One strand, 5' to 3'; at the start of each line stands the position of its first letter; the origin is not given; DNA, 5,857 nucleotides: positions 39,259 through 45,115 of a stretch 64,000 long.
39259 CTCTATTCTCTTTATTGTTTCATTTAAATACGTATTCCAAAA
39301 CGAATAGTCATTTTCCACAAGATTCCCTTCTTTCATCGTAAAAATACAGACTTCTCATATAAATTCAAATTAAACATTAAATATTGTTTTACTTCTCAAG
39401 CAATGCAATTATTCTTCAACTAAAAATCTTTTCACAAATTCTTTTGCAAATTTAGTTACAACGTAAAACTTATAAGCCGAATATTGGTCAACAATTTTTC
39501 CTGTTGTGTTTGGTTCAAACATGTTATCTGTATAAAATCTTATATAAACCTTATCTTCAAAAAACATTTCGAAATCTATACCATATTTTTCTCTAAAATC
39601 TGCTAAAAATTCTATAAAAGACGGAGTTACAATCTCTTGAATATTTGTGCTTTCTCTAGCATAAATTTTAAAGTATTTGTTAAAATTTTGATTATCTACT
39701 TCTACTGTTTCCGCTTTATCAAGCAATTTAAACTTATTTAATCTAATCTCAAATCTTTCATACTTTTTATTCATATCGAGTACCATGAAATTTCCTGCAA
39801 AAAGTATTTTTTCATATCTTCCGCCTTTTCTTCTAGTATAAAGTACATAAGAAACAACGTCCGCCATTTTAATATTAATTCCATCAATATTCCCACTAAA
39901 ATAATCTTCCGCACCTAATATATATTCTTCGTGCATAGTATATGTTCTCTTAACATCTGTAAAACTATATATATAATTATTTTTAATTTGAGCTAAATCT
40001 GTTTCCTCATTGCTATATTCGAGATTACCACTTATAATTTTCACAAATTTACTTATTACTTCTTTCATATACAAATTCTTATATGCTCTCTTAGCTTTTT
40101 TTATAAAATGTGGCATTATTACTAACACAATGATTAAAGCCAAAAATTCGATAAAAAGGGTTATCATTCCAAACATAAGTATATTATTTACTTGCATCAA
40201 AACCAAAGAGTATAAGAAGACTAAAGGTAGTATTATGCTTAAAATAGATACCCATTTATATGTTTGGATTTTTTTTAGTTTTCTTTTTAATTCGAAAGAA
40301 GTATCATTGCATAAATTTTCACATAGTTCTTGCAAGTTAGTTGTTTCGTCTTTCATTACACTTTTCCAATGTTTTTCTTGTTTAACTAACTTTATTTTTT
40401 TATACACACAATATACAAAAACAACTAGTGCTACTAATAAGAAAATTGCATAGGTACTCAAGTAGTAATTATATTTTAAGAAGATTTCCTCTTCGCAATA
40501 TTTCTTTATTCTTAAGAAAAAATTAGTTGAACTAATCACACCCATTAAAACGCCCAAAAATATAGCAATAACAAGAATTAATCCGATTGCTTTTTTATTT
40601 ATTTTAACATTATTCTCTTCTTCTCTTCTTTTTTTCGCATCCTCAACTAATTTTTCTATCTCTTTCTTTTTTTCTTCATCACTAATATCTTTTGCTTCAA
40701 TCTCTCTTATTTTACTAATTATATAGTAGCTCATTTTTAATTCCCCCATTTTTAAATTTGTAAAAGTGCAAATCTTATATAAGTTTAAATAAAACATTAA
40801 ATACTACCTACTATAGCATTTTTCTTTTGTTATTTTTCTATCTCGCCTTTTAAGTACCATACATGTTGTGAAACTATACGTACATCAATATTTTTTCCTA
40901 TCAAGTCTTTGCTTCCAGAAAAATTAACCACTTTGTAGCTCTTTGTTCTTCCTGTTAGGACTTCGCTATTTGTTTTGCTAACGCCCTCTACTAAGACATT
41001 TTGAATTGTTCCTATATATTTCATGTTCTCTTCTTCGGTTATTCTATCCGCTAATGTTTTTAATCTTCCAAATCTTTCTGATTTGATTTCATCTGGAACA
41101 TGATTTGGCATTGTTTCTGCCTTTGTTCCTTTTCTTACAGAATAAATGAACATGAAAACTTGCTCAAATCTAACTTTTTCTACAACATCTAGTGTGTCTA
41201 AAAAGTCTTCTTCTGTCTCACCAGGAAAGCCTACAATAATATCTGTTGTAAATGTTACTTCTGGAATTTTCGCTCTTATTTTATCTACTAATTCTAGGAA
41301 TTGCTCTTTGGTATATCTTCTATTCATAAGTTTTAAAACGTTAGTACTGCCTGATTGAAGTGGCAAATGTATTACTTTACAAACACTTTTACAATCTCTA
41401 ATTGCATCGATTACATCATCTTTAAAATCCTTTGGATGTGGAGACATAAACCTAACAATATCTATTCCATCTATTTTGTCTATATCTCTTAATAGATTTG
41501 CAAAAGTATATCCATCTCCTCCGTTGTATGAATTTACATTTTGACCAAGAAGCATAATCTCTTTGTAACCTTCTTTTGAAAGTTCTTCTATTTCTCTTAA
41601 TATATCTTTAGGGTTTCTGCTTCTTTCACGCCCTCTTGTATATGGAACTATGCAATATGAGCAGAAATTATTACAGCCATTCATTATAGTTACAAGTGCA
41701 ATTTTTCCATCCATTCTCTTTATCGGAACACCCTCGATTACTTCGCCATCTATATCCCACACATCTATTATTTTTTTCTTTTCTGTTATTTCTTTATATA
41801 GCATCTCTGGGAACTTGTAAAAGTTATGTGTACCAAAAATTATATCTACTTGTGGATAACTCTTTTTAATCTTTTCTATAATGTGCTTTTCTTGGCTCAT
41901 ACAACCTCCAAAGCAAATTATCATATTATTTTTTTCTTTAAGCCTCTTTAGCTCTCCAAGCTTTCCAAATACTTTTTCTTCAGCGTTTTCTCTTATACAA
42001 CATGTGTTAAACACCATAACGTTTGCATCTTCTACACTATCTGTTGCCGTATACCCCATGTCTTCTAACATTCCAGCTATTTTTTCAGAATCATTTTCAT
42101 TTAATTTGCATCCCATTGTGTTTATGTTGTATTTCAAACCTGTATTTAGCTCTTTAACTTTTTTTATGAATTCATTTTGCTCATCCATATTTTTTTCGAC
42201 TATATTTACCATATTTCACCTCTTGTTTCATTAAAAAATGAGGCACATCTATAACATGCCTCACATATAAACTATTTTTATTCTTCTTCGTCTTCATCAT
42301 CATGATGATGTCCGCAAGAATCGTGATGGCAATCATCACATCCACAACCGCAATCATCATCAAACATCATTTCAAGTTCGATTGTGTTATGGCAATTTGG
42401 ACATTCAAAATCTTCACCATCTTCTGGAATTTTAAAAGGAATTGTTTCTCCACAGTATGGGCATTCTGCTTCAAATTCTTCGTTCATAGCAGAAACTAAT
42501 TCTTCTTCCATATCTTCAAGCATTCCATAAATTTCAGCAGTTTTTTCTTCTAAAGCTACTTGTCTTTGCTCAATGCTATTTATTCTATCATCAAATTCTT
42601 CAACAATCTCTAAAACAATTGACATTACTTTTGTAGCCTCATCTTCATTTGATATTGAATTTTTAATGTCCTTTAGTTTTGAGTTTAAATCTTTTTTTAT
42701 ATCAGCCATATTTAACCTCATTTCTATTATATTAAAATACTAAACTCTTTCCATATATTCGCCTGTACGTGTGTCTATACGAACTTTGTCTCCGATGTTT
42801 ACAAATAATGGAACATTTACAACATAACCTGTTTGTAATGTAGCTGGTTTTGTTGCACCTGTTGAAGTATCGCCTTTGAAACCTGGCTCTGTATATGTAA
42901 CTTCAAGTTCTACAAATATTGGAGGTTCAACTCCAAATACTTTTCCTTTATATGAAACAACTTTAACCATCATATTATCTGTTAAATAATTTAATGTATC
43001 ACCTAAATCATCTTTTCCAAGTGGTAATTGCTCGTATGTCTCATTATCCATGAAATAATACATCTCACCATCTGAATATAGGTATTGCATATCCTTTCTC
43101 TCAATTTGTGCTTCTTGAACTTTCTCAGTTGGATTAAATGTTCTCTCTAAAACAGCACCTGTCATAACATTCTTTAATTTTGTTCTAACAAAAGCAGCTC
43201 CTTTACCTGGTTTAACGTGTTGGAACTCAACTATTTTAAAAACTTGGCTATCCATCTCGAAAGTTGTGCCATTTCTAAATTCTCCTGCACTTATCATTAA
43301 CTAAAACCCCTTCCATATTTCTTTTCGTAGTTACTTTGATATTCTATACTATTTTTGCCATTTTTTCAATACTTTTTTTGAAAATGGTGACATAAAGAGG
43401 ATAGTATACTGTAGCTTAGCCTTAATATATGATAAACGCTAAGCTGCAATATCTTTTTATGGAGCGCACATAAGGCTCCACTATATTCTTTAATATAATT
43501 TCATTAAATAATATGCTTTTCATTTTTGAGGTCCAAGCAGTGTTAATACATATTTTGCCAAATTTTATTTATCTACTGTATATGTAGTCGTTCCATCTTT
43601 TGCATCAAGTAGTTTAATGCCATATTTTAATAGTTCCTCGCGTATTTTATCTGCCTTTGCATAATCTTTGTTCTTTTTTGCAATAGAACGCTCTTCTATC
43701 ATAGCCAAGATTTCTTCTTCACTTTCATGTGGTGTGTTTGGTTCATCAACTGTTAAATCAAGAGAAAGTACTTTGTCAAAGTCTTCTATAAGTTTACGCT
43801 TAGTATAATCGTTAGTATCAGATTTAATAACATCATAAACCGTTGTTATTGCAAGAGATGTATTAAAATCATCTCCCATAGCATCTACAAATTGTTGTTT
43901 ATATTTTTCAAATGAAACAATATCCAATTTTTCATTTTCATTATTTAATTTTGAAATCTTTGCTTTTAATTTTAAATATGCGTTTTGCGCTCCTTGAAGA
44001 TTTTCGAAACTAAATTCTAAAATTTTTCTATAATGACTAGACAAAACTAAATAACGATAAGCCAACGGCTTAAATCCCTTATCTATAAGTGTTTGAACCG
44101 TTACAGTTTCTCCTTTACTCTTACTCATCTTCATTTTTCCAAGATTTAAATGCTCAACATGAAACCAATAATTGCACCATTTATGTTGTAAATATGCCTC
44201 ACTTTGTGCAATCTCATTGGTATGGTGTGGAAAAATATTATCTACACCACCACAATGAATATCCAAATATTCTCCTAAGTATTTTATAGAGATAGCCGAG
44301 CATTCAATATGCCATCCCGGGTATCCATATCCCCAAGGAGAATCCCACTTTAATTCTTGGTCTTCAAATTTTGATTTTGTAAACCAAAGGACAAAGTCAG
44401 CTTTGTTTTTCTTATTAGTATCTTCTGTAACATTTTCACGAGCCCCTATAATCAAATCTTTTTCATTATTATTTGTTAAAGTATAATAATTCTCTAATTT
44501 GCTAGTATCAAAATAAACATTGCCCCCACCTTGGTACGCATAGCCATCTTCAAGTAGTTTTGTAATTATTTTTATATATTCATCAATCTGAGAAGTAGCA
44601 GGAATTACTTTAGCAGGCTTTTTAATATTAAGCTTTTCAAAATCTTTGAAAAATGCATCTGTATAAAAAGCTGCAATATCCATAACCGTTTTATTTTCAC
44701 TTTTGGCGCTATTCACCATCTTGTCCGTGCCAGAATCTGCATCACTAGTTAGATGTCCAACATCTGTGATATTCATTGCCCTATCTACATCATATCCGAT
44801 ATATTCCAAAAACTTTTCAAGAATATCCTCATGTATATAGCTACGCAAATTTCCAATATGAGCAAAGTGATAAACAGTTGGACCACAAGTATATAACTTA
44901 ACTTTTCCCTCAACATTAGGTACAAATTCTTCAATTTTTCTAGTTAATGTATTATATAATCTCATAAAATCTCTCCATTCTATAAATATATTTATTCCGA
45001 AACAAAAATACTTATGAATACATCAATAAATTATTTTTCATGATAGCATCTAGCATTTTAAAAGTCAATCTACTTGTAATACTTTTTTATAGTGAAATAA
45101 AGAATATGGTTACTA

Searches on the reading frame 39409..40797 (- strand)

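Call 52: search_protein_families(library=ncbifam, max_evalue=0.00001, proteins=[window:39409-40797:-])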
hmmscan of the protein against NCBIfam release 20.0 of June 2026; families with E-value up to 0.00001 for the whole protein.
window:39409-40797:- (462 aa): 0 families

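Call 88: search_protein_families(library=pfam, max_evalue=0.00001, proteins=[window:39409-40797:-])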
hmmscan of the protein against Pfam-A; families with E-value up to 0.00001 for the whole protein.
window:39409-40797:- (462 aa): 1 family
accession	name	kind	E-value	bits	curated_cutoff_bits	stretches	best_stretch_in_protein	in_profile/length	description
PF11335.13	DUF3137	-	2e-14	54.1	26.1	1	332-456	2-135/139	Protein of unknown function (DUF3137)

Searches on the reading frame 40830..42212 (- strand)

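Call 88: search_protein_families(library=pfam, max_evalue=0.00001, proteins=[window:40830-42212:-])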
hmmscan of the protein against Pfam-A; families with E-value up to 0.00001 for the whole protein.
window:40830-42212:- (460 aa): 3 families
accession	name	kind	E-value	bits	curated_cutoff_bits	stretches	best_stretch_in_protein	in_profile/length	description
PF04055.27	Radical_SAM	-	3e-33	115.8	29.5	1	175-342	2-164/166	Radical SAM superfamily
PF00919.26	UPF0004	-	1.3e-28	99.3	27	1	27-127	1-98/98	Uncharacterized protein family UPF0004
PF01938.26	TRAM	-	3e-11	43.4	21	1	398-458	2-60/61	TRAM domain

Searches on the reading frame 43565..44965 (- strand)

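Call 52: search_protein_families(library=ncbifam, max_evalue=0.00001, proteins=[window:43565-44965:-])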
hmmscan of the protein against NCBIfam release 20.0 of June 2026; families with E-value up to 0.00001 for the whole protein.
window:43565-44965:- (466 aa): 6 families
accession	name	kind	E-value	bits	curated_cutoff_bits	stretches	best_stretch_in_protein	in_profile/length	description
NF011108.0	PRK14536.1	equivalog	2.2e-161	538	780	1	1-460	3-486/490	cysteine--tRNA ligase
TIGR00435.1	cysS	equivalog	9.9e-137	456.8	340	1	1-460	1-462/466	cysteine--tRNA ligase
NF011107.0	PRK14534.1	equivalog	4.7e-133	444.7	744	1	1-460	3-477/481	cysteine--tRNA ligase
TIGR03447.1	mycothiol_MshC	equivalog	5.7e-59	200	485.1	1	1-385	18-387/411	cysteine--1-D-myo-inosityl 2-amino-2-deoxy-alpha-D-glucopyranoside ligase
TIGR00398.1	metG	equivalog_domain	1.8e-12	46.8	336.35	2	265-342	313-388/530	methionine--tRNA ligase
NF001100.0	PRK00133.1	equivalog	8.9e-09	34.4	587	1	260-331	311-383/676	methionine--tRNA ligase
